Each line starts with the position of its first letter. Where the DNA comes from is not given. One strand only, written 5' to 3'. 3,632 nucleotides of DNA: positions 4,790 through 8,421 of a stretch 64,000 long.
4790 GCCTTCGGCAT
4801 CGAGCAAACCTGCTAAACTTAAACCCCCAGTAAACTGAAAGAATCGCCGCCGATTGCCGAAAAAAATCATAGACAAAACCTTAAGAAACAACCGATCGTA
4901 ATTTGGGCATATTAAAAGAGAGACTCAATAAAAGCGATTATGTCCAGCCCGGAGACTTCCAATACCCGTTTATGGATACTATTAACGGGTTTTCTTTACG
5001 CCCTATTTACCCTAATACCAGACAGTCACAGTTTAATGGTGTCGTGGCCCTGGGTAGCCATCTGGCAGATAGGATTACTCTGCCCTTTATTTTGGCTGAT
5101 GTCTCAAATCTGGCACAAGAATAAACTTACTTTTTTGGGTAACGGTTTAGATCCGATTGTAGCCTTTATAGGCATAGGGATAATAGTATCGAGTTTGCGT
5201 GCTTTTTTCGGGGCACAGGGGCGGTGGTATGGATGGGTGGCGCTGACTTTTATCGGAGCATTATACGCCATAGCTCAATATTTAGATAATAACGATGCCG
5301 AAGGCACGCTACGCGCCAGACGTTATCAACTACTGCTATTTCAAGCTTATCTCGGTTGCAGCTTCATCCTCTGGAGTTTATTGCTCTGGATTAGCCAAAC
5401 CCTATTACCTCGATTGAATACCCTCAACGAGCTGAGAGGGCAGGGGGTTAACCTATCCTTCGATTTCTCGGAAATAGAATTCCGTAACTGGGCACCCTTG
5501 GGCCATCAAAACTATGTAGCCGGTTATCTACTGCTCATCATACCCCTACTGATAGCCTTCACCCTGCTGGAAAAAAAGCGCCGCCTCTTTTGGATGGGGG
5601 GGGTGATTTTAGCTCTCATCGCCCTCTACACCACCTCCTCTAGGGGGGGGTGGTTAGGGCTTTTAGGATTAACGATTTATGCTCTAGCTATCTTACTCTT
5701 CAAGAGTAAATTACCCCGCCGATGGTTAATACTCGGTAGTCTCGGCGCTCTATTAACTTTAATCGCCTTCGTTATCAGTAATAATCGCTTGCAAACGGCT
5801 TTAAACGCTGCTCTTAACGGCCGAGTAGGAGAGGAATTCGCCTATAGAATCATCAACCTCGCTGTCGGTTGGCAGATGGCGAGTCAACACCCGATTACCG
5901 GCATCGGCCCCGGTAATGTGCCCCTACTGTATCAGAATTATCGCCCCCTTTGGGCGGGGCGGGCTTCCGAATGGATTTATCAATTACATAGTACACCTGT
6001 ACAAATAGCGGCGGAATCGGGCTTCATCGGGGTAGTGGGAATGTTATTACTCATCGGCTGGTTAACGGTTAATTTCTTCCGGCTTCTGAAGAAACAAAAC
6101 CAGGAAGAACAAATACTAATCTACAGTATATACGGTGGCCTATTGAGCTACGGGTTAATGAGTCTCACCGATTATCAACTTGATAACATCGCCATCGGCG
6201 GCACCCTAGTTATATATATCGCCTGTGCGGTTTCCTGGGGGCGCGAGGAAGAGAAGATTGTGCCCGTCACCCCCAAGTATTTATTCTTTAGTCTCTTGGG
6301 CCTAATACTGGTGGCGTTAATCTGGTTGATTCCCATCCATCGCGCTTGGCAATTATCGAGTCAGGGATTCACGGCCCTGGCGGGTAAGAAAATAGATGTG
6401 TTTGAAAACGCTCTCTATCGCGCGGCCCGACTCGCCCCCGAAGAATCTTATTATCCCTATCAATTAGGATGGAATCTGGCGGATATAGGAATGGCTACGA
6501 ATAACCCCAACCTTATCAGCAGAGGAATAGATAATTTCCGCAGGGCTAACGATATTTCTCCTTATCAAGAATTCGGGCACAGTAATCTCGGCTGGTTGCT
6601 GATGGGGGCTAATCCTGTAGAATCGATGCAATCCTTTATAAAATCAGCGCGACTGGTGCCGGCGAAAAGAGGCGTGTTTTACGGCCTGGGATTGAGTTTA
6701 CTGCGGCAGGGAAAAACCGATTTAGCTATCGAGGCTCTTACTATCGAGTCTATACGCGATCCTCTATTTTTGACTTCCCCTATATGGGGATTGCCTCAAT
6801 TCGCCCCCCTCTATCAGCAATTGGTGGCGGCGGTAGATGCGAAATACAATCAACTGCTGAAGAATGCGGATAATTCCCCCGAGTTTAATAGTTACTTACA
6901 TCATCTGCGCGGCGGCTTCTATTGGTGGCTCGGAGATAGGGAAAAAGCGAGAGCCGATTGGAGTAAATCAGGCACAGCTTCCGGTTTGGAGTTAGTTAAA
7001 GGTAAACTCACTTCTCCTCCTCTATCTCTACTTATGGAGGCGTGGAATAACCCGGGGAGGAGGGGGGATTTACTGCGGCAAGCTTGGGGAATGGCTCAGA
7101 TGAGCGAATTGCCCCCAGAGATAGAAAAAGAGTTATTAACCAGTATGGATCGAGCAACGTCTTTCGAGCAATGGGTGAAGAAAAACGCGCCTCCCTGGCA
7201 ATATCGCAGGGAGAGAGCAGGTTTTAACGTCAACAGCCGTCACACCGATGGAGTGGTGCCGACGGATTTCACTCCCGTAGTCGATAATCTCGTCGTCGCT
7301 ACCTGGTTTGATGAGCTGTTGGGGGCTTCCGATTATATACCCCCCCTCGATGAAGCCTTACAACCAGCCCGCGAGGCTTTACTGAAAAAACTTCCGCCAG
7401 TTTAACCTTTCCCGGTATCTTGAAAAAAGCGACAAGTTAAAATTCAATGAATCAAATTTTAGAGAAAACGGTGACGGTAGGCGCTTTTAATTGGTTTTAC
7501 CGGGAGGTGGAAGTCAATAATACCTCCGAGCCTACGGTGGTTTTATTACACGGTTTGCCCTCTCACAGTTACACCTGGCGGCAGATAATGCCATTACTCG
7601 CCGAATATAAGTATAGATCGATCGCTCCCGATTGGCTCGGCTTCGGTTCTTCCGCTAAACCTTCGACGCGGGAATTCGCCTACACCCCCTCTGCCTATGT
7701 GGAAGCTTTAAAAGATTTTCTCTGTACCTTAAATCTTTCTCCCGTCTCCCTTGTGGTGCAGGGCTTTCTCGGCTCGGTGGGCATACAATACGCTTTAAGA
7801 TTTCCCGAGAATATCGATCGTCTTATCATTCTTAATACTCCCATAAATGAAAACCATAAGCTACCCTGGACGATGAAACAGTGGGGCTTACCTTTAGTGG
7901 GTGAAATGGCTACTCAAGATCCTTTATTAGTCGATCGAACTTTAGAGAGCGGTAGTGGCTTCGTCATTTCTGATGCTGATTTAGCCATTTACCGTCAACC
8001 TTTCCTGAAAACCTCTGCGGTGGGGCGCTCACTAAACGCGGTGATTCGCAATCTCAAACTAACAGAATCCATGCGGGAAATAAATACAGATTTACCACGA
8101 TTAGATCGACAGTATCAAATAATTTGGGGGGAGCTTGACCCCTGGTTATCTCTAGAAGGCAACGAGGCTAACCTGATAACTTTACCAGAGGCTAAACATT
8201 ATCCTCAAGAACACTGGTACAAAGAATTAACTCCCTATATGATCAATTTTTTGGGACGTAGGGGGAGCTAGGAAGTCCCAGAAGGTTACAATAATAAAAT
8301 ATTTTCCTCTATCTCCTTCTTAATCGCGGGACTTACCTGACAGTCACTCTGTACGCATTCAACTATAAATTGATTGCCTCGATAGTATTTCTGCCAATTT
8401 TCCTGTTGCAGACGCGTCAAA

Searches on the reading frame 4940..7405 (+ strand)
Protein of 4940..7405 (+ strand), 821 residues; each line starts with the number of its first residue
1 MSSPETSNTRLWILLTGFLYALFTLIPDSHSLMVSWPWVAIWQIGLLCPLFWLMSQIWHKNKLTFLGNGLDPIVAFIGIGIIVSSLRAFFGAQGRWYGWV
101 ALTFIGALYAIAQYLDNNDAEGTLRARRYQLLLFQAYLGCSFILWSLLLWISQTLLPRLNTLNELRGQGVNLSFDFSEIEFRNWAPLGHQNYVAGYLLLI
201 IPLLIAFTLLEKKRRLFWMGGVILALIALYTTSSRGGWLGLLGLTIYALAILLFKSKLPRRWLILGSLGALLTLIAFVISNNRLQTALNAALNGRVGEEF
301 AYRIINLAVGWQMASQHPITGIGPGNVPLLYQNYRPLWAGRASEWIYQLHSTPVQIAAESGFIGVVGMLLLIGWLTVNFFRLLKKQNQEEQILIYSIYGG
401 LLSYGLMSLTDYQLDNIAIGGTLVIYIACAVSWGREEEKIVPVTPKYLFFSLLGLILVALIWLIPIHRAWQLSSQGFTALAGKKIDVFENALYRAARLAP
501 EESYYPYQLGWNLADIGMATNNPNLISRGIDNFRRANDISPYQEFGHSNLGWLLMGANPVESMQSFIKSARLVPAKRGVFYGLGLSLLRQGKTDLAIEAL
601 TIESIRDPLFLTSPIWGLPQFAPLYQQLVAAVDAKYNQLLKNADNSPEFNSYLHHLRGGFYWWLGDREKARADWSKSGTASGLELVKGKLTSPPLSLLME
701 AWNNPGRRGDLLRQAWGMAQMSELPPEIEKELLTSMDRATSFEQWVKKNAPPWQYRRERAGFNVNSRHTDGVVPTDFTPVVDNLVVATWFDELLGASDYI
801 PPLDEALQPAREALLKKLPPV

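Call 9: search_protein_families(library=pfam, proteins=[window:4940-7405:+], max_evalue=0.001)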
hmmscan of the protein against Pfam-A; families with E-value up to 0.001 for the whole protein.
window:4940-7405:+ (821 aa): 1 family
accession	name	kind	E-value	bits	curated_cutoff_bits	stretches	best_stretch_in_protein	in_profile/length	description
PF04932.20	Wzy_C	-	1.3e-22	80.7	31.7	1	221-368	2-148/149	O-Antigen ligase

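Call 72: search_protein_families(library=padloc, proteins=[window:4940-7405:+], max_evalue=0.001)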
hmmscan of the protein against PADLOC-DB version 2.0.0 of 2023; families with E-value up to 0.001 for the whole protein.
window:4940-7405:+ (821 aa): 0 families

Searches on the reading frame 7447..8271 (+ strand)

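Call 9: search_protein_families(library=pfam, proteins=[window:7447-8271:+], max_evalue=0.001)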
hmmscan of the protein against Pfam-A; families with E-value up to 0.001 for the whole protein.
window:7447-8271:+ (274 aa): 3 families
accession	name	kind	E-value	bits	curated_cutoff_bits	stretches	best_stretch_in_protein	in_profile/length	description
PF00561.26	Abhydrolase_1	-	6.9e-19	68.9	25.8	1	29-152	1-122/245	alpha/beta hydrolase fold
PF12697.13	Abhydrolase_6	-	1.8e-13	52.1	26.3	1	31-260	1-213/217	Alpha/beta hydrolase family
PF12146.15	Hydrolase_4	-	5e-07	29.7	27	1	29-146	5-126/239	Serine aminopeptidase, S33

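Call 72: search_protein_families(library=padloc, proteins=[window:7447-8271:+], max_evalue=0.001)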
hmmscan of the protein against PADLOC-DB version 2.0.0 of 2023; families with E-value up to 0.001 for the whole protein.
window:7447-8271:+ (274 aa): 0 families
